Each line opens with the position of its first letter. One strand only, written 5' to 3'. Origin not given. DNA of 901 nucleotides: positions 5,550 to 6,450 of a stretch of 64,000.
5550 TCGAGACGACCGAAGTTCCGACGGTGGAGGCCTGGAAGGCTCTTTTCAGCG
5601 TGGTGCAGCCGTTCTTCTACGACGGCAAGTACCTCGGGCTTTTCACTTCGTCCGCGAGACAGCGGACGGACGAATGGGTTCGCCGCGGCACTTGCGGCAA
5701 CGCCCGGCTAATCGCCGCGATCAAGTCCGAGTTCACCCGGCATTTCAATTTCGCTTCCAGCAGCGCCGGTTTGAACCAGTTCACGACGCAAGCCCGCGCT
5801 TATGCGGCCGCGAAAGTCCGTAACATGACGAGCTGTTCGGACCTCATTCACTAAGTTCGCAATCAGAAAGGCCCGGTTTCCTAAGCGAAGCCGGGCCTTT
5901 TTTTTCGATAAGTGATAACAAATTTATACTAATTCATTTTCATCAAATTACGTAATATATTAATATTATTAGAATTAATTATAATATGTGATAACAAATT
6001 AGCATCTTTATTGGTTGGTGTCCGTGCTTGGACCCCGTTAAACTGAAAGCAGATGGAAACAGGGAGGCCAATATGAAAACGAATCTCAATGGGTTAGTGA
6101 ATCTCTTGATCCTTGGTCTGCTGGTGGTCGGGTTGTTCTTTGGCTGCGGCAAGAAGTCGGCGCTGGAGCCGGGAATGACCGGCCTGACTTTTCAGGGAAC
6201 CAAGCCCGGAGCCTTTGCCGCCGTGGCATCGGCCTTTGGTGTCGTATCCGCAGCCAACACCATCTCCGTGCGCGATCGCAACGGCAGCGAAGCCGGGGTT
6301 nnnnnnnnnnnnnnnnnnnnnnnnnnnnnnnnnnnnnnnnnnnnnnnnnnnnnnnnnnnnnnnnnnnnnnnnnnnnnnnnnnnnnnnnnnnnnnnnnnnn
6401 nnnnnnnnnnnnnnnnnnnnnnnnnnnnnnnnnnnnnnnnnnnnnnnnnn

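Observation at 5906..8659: AT-rich direct-repeat promoter island driving a lipoprotein - TIGR02147 regulator - lipoprotein cassette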

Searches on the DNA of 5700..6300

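Call 33: search_rna_families(source=window, start=5700, end=6300, threshold=evalue, max_evalue=1)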
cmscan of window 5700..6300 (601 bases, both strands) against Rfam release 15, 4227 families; matches with E-value up to 1: 5.
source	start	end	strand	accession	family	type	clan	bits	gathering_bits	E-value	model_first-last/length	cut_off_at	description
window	5865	6111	-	RF02377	SurA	Gene; sRNA;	-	21.3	100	0.0014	1-279/279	no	SurA sRNA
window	5858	5919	-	RF02067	STnc310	Gene; sRNA;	-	19.9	40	0.36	1-61/61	no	Salmonella enterica sRNA STnc310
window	5857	5905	+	RF02399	NsiR1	Gene; sRNA;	-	19.5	39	0.25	1-60/60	no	Nitrogen stress-induced RNA 1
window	5860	5961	+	RF02515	AfaR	Gene; sRNA;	-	19.2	100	0.6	1-234/234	no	AfaR small RNA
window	5759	5904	+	RF02883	BcKCsr2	Gene; sRNA;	-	15.2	40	0.59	1-129/129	no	Burkholderia sRNA 2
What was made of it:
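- On Known RNA families (Rfam): Best hit is 21.3 bits against a gathering score of 100 (call 33).
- No Rfam family reaches its gathering score (call 33).
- Tried and rejected: No Rfam hit came near threshold (call 33).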
